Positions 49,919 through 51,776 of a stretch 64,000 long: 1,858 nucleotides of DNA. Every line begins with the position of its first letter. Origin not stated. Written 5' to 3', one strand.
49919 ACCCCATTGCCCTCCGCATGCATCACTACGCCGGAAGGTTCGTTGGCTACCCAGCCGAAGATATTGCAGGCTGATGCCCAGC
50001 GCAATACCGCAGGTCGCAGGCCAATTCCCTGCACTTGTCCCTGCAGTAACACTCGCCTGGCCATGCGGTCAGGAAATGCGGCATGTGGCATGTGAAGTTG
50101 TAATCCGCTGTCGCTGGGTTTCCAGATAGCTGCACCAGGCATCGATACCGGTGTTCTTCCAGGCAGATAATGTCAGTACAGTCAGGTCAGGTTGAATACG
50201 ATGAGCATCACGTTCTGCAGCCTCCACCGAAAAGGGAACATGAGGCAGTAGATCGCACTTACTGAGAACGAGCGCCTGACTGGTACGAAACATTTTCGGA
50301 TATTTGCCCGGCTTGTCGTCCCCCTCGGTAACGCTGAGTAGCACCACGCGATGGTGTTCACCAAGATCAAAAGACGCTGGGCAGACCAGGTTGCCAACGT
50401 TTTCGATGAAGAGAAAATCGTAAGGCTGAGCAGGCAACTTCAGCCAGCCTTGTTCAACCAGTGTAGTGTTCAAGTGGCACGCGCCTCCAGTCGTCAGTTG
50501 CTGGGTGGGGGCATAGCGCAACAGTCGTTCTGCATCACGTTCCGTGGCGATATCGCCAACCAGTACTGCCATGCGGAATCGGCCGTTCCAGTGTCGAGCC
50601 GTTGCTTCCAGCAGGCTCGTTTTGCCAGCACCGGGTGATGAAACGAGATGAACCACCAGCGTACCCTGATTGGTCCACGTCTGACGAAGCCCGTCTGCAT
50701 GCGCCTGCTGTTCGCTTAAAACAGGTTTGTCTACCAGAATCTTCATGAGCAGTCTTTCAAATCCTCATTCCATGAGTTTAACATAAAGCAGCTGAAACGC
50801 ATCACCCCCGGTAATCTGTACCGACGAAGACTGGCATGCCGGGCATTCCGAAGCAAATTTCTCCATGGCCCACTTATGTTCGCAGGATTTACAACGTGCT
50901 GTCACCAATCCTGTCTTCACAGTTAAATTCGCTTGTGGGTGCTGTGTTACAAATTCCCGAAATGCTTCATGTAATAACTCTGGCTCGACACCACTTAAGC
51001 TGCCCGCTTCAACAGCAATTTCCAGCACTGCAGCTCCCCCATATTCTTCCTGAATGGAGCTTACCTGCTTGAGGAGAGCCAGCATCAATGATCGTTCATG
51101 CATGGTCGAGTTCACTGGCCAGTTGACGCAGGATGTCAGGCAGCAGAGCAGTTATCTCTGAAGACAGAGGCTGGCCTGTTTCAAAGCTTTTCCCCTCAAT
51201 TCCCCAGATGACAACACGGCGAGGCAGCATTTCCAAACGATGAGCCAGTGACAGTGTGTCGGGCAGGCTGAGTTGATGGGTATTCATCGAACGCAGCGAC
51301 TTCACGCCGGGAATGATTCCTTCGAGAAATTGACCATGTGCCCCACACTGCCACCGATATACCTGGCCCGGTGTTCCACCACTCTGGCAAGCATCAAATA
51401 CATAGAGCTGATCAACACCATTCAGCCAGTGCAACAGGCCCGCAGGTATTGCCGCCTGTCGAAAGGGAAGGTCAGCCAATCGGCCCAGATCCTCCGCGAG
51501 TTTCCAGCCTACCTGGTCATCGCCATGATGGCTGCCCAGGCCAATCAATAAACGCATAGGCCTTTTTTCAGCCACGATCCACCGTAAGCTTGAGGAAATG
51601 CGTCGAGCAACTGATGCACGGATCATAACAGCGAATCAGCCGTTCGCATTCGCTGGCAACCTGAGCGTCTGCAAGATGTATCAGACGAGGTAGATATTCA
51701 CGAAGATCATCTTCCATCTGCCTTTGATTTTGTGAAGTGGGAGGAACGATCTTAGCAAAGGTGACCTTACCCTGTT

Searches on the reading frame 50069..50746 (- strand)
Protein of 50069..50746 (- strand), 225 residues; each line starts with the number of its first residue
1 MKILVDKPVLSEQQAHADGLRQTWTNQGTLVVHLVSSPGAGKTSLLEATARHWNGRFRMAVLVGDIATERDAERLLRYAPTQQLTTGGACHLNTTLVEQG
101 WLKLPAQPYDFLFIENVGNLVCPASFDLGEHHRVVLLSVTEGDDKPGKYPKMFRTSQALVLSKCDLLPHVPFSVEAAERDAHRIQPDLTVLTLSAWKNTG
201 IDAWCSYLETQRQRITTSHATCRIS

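Call 28: search_protein_families(library=pfam, proteins=[window:50069-50746:-], max_evalue=0.001)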
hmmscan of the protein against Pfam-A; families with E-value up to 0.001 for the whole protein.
window:50069-50746:- (225 aa): 1 family
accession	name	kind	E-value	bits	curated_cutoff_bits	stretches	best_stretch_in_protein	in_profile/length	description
PF02492.25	cobW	-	3.1e-19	69.7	20.7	1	31-191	2-179/180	CobW/HypB/UreG, nucleotide-binding domain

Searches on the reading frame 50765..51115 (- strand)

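Call 28: search_protein_families(library=pfam, proteins=[window:50765-51115:-], max_evalue=0.001)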
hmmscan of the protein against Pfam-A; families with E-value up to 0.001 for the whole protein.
window:50765-51115:- (116 aa): 1 family
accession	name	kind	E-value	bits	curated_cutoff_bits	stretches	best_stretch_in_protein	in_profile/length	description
PF01155.25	HypA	-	7.6e-22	77.9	28.9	1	5-111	1-109/112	Hydrogenase/urease nickel incorporation, metallochaperone, hypA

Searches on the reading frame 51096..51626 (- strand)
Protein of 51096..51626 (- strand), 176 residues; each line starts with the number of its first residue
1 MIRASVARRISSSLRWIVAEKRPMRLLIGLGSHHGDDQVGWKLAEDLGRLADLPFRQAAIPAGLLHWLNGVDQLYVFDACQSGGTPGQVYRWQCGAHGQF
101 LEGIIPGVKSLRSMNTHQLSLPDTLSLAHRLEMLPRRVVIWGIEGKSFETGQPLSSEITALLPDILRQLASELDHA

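Call 28: search_protein_families(library=pfam, proteins=[window:51096-51626:-], max_evalue=0.001)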
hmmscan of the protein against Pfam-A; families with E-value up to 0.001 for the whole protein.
window:51096-51626:- (176 aa): 1 family
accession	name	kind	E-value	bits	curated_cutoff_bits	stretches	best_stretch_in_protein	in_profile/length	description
PF01750.23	HycI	-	2.6e-10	40.7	23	1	63-170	28-128/130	Hydrogenase maturation protease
